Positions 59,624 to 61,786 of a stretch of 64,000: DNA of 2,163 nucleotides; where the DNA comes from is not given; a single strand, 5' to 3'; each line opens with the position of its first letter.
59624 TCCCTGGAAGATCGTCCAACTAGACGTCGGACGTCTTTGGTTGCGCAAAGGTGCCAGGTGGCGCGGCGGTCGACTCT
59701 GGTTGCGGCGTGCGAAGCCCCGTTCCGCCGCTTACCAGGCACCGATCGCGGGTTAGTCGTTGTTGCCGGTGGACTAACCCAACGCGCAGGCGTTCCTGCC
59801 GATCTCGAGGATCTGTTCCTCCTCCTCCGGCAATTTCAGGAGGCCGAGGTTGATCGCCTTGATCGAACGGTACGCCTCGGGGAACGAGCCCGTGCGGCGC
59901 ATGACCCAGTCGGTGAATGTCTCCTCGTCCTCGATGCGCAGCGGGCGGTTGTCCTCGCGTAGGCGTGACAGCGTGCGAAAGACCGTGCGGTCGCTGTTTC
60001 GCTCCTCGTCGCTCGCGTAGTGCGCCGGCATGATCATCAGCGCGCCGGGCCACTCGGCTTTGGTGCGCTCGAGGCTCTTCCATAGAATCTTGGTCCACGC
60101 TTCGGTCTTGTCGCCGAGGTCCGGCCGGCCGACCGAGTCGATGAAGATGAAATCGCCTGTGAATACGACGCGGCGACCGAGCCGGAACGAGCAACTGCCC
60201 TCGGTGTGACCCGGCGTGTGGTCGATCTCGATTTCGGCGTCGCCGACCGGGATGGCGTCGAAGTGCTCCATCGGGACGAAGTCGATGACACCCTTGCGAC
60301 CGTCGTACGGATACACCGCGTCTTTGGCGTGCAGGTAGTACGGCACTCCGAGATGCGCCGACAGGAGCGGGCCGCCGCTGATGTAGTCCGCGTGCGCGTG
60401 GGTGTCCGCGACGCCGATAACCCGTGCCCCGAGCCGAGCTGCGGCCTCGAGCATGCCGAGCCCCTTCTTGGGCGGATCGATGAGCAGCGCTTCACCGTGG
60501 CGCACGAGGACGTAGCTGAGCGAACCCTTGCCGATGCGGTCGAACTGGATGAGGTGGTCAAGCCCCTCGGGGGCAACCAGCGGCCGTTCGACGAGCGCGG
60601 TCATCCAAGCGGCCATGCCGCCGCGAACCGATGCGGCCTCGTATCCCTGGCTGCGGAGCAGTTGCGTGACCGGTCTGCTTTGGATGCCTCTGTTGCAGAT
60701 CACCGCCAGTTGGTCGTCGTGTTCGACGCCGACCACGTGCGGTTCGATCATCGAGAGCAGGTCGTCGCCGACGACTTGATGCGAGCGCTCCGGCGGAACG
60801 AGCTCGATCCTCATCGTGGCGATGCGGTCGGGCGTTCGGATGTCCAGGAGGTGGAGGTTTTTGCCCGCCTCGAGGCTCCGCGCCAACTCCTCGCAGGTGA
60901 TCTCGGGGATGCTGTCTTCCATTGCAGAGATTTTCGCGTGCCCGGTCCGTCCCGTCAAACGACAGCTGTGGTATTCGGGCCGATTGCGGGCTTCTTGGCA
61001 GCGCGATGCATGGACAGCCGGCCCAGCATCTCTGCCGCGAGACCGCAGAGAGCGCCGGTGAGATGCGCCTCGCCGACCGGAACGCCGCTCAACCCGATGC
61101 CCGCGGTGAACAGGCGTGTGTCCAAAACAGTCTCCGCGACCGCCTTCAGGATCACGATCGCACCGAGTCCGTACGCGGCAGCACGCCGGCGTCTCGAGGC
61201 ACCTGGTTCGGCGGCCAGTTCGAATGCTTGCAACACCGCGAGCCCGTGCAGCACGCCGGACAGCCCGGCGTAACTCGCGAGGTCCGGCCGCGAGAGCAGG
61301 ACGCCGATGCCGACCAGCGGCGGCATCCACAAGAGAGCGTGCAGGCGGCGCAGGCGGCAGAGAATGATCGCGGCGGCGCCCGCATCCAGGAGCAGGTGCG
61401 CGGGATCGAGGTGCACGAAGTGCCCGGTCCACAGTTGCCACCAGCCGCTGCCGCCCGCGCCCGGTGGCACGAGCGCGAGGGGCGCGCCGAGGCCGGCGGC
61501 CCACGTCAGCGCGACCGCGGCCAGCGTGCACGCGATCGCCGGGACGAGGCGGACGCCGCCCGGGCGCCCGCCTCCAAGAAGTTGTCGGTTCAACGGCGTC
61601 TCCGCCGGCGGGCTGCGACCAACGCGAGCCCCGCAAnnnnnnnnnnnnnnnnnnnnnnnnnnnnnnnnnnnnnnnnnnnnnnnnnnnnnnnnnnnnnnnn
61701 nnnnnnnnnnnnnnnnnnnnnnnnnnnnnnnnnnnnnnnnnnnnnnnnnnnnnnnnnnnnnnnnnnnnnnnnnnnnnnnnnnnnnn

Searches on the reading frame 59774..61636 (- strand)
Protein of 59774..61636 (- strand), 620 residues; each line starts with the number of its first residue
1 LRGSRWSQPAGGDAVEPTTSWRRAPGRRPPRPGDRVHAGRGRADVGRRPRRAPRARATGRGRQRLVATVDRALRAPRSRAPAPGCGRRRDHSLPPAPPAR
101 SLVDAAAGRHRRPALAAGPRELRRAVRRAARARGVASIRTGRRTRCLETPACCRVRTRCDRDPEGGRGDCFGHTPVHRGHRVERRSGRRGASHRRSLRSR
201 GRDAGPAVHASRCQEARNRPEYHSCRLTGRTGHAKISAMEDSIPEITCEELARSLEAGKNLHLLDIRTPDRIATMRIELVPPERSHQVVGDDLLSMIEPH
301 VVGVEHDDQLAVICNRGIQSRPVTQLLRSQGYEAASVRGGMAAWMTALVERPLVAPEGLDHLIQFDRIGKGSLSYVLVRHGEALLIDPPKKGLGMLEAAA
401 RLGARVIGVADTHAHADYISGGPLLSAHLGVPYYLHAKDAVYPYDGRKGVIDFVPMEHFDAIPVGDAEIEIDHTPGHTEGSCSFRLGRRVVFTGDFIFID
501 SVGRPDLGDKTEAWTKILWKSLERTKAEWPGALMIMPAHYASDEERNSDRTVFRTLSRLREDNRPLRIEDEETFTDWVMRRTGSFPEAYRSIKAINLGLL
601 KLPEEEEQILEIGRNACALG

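Call 34: search_protein_families(library=pfam, proteins=[window:59774-61636:-], max_evalue=0.00001)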
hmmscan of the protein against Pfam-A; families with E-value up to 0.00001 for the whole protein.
window:59774-61636:- (620 aa): 2 families
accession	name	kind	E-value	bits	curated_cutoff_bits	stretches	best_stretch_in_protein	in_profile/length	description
PF00753.33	Lactamase_B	-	1.6e-15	58.1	22.7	1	371-512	5-176/196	Metallo-beta-lactamase superfamily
PF00581.25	Rhodanese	-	2.1e-06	28.5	22.2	1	248-346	2-101/102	Rhodanese-like domain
